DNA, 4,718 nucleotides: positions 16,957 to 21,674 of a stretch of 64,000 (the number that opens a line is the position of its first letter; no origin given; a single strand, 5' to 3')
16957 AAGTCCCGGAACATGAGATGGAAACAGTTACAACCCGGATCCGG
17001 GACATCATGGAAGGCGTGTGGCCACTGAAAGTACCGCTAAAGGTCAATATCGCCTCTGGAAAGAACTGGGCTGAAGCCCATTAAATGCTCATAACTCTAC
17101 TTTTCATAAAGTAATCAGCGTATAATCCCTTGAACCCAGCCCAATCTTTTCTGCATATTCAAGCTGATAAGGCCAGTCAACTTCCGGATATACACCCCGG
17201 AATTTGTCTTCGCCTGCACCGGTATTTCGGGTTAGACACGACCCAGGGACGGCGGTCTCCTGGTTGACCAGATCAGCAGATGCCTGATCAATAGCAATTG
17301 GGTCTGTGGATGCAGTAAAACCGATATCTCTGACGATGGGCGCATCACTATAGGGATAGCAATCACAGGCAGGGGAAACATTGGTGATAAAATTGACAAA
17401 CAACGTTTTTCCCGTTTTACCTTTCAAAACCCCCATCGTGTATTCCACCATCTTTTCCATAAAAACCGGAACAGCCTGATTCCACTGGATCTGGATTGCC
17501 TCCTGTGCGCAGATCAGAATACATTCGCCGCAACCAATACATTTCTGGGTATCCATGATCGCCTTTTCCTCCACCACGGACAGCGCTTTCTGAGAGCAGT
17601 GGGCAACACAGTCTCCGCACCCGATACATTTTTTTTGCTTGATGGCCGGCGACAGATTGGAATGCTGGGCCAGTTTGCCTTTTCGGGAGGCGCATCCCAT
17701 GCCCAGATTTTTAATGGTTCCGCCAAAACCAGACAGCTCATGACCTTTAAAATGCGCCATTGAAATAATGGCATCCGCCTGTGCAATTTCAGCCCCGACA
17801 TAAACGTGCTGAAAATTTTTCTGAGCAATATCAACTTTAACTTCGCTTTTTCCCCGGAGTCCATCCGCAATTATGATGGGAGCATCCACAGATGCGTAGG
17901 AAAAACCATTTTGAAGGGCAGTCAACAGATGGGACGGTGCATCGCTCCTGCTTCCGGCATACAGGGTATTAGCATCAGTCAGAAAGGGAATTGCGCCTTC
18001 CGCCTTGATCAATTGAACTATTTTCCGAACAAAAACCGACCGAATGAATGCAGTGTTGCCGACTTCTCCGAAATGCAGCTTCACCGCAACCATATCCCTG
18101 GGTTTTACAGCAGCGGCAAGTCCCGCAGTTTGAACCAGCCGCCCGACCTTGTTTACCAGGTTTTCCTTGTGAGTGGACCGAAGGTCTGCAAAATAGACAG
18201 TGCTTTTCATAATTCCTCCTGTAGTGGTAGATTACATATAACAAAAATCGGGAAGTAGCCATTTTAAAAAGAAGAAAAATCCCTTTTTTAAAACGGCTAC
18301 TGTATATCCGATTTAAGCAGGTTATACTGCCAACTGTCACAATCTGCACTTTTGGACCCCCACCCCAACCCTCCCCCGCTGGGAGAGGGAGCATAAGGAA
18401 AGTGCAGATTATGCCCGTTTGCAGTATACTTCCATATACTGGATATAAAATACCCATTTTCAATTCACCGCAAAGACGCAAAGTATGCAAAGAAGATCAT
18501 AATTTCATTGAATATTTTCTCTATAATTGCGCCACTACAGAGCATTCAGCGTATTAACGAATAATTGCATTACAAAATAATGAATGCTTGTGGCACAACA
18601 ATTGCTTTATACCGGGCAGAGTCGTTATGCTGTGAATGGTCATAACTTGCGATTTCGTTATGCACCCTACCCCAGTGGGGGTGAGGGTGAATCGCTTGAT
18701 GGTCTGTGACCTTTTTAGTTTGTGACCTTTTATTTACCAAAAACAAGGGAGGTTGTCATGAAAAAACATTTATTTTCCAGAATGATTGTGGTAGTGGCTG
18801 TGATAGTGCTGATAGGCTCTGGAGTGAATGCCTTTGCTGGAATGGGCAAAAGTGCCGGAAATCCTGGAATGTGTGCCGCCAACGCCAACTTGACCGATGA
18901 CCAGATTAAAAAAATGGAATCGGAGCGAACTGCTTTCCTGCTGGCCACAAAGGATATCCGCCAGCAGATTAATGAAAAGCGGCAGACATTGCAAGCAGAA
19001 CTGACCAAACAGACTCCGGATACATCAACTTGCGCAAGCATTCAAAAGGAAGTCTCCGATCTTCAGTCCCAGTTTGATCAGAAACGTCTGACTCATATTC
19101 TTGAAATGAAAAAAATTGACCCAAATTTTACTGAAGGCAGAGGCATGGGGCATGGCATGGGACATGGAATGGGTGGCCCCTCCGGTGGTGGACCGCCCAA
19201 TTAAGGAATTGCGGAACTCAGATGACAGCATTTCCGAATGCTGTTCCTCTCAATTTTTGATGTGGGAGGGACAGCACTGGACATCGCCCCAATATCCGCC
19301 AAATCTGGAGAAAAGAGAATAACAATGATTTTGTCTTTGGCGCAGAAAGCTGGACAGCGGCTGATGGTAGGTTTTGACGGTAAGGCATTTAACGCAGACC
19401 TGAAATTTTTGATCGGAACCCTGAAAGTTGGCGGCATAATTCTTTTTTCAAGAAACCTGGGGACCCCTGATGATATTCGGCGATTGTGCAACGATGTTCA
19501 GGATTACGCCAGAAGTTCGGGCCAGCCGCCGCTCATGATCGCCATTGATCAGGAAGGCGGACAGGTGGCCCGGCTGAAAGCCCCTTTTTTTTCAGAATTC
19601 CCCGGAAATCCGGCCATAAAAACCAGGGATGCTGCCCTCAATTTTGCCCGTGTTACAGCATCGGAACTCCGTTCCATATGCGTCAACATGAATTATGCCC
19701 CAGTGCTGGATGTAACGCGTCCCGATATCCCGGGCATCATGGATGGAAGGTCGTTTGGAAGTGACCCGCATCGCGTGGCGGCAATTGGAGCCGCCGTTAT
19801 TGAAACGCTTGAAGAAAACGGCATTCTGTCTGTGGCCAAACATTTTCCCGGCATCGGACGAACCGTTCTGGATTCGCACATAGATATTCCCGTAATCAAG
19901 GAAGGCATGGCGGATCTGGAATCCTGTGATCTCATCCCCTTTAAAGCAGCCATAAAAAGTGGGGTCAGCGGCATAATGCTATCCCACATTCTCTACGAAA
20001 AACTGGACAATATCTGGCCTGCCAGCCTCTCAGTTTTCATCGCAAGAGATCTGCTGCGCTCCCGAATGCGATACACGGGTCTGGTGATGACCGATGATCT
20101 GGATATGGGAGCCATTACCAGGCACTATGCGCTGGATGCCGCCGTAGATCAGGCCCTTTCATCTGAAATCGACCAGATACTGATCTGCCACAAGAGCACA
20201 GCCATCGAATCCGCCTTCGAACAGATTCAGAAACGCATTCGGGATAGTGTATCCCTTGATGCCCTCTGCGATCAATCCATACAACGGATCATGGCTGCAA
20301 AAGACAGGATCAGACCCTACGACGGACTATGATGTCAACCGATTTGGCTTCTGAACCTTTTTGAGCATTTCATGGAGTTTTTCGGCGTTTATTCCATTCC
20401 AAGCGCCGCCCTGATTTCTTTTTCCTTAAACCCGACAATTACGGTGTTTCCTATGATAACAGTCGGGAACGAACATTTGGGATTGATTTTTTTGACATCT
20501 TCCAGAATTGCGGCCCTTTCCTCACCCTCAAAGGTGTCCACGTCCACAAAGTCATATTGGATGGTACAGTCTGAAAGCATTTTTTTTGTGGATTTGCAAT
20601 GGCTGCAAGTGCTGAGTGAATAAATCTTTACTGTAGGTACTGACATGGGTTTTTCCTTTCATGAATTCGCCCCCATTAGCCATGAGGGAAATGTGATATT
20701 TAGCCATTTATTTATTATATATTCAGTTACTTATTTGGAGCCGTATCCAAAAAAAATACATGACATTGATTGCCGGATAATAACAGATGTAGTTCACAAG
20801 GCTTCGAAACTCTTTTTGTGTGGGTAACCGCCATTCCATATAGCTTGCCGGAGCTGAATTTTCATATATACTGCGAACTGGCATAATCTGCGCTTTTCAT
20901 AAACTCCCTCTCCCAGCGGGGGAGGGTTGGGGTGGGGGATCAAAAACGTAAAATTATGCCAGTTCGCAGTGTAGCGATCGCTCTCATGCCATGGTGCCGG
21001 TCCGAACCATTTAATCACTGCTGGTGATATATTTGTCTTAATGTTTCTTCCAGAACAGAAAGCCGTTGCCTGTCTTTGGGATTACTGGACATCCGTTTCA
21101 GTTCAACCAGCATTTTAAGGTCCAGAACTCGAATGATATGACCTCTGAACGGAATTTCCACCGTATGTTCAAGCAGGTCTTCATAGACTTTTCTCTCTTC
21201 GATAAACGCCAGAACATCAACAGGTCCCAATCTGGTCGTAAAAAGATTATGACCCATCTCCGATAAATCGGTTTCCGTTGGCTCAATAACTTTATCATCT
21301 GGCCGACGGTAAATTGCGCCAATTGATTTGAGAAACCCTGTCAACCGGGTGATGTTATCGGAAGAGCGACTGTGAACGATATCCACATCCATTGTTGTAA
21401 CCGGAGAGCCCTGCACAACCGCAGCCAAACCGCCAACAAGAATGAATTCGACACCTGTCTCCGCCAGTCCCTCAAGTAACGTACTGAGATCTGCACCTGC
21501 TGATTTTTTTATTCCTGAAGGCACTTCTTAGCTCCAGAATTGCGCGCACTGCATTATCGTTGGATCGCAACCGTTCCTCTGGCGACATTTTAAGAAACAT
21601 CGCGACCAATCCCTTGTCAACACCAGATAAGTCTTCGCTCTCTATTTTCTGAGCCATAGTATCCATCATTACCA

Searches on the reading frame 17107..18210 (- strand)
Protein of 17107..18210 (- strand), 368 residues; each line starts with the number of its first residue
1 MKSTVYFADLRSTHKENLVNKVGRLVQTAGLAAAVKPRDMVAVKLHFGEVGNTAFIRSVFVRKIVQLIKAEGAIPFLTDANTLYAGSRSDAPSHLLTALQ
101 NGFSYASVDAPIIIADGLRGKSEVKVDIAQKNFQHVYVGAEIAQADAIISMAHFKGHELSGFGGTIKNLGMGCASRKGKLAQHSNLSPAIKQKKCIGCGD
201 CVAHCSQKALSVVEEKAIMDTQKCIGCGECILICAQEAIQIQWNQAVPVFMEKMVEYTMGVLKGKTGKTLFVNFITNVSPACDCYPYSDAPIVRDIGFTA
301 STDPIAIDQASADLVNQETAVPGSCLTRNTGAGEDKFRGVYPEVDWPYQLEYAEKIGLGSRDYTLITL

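Call 20: search_protein_families(library=pfam, proteins=[window:17107-18210:-], max_evalue=0.001)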
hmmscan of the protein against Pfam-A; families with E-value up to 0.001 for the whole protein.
window:17107-18210:- (368 aa): 10 families
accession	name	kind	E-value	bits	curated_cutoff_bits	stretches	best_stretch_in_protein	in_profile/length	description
PF04015.17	DUF362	-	2.2e-50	171.9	24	1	41-313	1-200/200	Domain of unknown function (DUF362)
PF12837.12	Fer4_6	-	2.8e-09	36.9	25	2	219-238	4-23/24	4Fe-4S binding domain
PF12838.12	Fer4_7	-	6e-09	36.7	27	1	194-237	1-51/52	4Fe-4S dicluster domain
PF13187.11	Fer4_9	-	3.3e-08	33.9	27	1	194-239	1-52/52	4Fe-4S dicluster domain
PF14697.11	Fer4_21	-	7.3e-08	32.9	35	1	217-252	1-39/59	4Fe-4S dicluster domain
PF00037.32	Fer4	-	8e-08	32.2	21.1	0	219-239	3-23/24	4Fe-4S binding domain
PF12797.12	Fer4_2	-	1e-07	31.9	24.5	0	188-205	3-20/22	4Fe-4S binding domain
PF13237.11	Fer4_10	-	2.4e-07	31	25.5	1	190-234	4-52/53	4Fe-4S dicluster domain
PF25160.1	LdpA_Fe-S-bd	-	4.5e-05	23.6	27.6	0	219-241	23-45/49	LdpA Fe-S cluster-binding domain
PF09861.14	Lar_N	-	0.00027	20.7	23.3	1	134-185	143-194/204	Lactate racemase N-terminal domain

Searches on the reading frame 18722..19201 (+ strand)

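Call 20: search_protein_families(library=pfam, proteins=[window:18722-19201:+], max_evalue=0.001)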
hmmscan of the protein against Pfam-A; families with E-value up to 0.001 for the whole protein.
window:18722-19201:+ (160 aa): 1 family
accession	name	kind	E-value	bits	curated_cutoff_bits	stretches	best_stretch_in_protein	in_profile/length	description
PF13801.11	Metal_resist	-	3.8e-12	46.9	29.2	1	23-131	3-116/125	Heavy-metal resistance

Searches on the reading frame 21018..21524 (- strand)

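Call 20: search_protein_families(library=pfam, proteins=[window:21018-21524:-], max_evalue=0.001)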
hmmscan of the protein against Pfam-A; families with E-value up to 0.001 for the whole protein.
window:21018-21524:- (169 aa): 1 family
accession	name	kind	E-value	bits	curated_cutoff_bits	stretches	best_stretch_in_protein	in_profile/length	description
PF09970.15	DUF2204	-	0.00055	20.1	20.3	0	12-162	4-148/181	Nucleotidyl transferase of unknown function (DUF2204)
